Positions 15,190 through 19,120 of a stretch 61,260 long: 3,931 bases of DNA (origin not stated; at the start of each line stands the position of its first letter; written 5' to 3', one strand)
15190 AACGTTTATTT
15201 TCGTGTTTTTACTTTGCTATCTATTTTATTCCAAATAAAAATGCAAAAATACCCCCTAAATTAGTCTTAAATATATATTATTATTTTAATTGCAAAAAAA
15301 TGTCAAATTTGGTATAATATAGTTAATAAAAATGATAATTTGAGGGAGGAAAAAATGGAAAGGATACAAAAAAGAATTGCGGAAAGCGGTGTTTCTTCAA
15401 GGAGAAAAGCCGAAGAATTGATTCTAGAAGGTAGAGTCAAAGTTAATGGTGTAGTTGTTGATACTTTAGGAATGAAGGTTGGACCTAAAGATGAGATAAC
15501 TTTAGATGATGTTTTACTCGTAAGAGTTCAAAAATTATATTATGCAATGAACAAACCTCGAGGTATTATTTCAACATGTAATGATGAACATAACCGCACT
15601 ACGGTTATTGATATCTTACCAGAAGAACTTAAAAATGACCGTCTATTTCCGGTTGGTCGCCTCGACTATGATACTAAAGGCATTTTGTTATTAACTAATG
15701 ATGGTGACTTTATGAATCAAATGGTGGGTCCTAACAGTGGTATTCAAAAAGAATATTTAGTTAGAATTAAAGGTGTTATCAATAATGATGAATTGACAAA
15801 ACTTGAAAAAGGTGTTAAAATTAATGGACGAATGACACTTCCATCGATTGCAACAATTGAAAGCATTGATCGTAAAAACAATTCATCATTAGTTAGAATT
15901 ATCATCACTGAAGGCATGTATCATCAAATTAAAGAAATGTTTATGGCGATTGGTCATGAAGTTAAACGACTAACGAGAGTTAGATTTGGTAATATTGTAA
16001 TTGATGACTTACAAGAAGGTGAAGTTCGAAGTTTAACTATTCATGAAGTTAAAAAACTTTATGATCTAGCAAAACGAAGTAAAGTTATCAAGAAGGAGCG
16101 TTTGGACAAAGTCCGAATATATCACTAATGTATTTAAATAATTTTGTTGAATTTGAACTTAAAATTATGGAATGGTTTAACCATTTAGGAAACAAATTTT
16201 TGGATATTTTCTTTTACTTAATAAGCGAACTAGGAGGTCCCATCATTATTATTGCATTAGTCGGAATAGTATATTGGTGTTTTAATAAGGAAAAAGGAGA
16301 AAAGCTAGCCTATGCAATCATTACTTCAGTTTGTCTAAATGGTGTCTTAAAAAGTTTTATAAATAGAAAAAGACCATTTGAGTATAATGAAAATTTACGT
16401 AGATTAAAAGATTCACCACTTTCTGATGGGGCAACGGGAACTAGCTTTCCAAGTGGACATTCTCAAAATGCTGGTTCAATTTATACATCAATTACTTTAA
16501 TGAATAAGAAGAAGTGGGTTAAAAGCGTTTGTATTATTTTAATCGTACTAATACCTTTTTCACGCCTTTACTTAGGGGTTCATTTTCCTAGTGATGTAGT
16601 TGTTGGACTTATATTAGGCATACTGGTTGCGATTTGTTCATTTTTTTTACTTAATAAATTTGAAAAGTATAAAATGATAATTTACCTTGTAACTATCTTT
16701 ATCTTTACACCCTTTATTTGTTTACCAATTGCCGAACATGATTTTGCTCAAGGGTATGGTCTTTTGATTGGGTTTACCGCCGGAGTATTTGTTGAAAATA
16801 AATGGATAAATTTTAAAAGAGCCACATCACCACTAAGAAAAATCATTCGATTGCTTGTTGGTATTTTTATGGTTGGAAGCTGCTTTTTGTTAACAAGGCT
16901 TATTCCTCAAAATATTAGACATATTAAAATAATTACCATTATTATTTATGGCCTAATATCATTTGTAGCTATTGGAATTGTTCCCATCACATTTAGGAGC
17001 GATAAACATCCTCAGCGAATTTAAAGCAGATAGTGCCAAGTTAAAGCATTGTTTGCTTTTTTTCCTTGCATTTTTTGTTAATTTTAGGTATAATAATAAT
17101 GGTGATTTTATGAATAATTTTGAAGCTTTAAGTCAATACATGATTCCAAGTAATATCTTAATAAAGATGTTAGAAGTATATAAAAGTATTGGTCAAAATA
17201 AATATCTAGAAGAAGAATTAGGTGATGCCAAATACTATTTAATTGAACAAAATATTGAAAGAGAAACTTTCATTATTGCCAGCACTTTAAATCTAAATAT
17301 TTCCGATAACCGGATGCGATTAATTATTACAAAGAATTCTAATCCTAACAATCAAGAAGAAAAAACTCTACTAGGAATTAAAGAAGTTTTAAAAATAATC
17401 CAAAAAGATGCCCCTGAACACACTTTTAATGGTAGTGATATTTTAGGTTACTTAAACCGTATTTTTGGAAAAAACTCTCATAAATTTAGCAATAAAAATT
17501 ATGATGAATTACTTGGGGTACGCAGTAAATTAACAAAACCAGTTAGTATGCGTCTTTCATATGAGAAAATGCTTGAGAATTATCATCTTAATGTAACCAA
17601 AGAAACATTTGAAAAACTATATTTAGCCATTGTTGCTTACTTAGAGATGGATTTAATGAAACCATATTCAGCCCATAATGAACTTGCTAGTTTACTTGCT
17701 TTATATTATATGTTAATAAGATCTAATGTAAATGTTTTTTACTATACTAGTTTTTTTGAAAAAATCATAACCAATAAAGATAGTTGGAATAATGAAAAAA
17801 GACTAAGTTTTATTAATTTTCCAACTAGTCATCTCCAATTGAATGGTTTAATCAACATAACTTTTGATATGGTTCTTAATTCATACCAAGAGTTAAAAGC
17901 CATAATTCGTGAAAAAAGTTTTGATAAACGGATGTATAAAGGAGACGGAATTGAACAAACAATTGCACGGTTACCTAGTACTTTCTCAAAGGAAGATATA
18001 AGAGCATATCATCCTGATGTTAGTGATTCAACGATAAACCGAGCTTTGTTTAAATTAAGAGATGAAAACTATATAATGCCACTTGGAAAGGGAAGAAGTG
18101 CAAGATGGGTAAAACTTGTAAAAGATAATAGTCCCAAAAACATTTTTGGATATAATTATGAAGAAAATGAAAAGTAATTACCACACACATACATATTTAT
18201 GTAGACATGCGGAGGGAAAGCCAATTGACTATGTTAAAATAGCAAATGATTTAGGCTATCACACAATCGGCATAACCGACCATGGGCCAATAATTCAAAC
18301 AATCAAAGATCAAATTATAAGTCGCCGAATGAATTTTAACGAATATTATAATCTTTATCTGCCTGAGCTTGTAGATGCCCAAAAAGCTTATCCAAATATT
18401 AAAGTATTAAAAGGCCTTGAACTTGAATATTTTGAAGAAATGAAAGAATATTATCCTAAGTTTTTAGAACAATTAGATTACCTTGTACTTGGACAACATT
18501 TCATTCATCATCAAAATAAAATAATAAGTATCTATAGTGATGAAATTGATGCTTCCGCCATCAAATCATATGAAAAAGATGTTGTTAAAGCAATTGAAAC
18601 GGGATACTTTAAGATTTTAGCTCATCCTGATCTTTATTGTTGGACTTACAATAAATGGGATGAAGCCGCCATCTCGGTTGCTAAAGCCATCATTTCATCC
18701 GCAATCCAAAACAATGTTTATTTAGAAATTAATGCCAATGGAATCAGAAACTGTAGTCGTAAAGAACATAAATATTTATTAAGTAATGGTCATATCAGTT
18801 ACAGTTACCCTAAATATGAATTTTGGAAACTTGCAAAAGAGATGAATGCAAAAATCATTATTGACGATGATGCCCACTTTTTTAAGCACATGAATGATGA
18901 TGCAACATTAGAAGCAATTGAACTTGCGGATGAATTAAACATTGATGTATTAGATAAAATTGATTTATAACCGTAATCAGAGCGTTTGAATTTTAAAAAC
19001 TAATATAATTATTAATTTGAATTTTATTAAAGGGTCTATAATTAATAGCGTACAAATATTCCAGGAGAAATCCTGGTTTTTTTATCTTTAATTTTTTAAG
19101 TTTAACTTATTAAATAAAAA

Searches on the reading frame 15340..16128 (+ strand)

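Call 7: search_protein_families(library=pfam, proteins=[window:15340-16128:+])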
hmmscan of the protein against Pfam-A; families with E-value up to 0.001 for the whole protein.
window:15340-16128:+ (262 aa): 3 families
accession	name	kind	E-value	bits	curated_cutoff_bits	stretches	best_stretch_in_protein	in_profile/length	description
PF00849.27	PseudoU_synth_2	-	1.8e-23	83.9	26.8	1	67-201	2-150/152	RNA pseudouridylate synthase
PF01479.30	S4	-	1.1e-13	51.1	22.8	1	7-53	1-48/48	S4 domain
PF22421.1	SYY_C-terminal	-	0.00032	21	27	1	9-68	21-81/83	Tyrosine--tRNA ligase SYY-like C-terminal domain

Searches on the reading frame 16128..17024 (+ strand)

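Call 7: search_protein_families(library=pfam, proteins=[window:16128-17024:+])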
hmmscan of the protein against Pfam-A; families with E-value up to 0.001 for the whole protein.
window:16128-17024:+ (298 aa): 3 families
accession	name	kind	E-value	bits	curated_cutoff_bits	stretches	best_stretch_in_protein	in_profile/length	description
PF01569.27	PAP2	-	2.3e-30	105.5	27.2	1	60-176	5-126/130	PAP2 superfamily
PF14378.12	PAP2_3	-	1e-08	35.6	27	1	99-168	117-188/190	PAP2 superfamily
PF14360.12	PAP2_C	-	0.0006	20.8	27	1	109-168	8-69/74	PAP2 superfamily C-terminal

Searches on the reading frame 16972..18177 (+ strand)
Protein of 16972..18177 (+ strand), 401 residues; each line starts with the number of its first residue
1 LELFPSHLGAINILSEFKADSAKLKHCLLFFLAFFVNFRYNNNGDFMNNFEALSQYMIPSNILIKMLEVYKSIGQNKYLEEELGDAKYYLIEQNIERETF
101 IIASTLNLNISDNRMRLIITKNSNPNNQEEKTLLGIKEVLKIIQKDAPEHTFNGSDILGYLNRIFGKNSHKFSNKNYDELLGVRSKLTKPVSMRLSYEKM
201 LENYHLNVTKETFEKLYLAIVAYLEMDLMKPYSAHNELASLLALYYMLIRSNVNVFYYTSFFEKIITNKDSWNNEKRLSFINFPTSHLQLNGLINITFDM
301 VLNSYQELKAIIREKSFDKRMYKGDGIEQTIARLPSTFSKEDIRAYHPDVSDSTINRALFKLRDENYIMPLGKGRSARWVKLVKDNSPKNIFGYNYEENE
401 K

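Call 7: search_protein_families(library=pfam, proteins=[window:16972-18177:+])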
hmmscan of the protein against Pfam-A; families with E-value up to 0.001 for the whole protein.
window:16972-18177:+ (401 aa): 0 families

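Call 25: search_protein_families(library=ncbifam, proteins=[window:16972-18177:+], max_evalue=0.00001)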
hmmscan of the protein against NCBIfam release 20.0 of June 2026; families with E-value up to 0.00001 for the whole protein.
window:16972-18177:+ (401 aa): 0 families

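Call 59: search_protein_families(library=pfam, proteins=[window:16972-18177:+], max_evalue=1)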
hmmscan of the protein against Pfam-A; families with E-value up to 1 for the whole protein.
window:16972-18177:+ (401 aa): 1 family
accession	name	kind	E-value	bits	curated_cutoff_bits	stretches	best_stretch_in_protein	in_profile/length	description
PF03547.23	Mem_trans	-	0.17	10.9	25.7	1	117-266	154-233/343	Membrane transport protein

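Call 60: search_solved_structures(query=window:17110-18174:+, max_evalue=1, show_alignments=2)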
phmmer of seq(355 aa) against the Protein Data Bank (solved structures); distinct sequences matched with E-value up to 1: 2.
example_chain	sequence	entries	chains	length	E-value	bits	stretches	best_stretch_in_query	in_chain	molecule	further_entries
8uqu_A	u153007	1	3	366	2.5e-08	36.7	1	64-335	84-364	Fido domain-containing protein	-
5h5t_A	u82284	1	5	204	0.73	12.2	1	36-146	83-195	Flagellar hook-associated protein 2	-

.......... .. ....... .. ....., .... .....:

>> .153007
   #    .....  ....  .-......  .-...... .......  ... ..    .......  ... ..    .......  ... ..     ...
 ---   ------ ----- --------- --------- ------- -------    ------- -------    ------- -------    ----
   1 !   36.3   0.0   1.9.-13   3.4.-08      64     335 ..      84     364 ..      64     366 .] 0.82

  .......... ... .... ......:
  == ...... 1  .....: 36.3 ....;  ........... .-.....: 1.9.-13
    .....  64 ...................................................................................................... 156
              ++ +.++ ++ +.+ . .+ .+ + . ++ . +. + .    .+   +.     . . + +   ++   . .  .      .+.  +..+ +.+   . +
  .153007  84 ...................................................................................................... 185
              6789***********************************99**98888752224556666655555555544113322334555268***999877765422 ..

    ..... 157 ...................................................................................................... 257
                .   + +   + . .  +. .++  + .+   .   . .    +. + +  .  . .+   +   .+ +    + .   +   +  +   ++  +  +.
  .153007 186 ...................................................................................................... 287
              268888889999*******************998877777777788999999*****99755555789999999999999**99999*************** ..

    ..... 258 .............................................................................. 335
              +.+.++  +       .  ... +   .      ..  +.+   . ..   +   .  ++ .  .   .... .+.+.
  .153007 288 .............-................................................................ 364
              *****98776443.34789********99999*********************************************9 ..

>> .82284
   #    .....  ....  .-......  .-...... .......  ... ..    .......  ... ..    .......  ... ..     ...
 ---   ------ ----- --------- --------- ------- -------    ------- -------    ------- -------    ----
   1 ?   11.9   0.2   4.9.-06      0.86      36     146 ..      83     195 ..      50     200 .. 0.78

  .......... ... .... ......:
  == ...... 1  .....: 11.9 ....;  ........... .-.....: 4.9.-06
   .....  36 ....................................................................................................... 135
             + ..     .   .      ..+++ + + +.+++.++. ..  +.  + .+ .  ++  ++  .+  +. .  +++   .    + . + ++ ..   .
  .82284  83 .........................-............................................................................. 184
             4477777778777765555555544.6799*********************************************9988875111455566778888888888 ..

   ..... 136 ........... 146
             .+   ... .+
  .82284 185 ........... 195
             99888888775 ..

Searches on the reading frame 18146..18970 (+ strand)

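Call 7: search_protein_families(library=pfam, proteins=[window:18146-18970:+])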
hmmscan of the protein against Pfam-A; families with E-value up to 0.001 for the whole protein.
window:18146-18970:+ (274 aa): 1 family
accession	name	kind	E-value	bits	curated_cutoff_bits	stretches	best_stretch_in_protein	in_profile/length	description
PF02811.25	PHP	-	7e-20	72.4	26.4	1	12-197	2-163/164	PHP domain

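Call 25: search_protein_families(library=ncbifam, proteins=[window:18146-18970:+], max_evalue=0.00001)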
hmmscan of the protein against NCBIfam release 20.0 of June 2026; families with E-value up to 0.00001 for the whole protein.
window:18146-18970:+ (274 aa): 5 families
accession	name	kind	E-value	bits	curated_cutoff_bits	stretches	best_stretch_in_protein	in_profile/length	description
NF005596.0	PRK07328.1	subfamily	4.5e-27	95.1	202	1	10-245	4-232/269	histidinol-phosphatase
TIGR01856.1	hisJ_fam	subfamily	1.4e-16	61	90.2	1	11-247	2-241/252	histidinol-phosphatase HisJ family protein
NF005996.1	PRK08123.1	equivalog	1.7e-14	53.7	133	1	13-251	4-256/262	histidinol-phosphatase HisJ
NF006702.0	PRK09248.1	domain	6.9e-13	48.7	264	1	7-256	2-207/246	PHP domain-containing protein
NF004981.0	PRK06361.1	equivalog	5.2e-08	32.5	117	0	11-68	3-57/217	histidinol phosphate phosphatase domain-containing protein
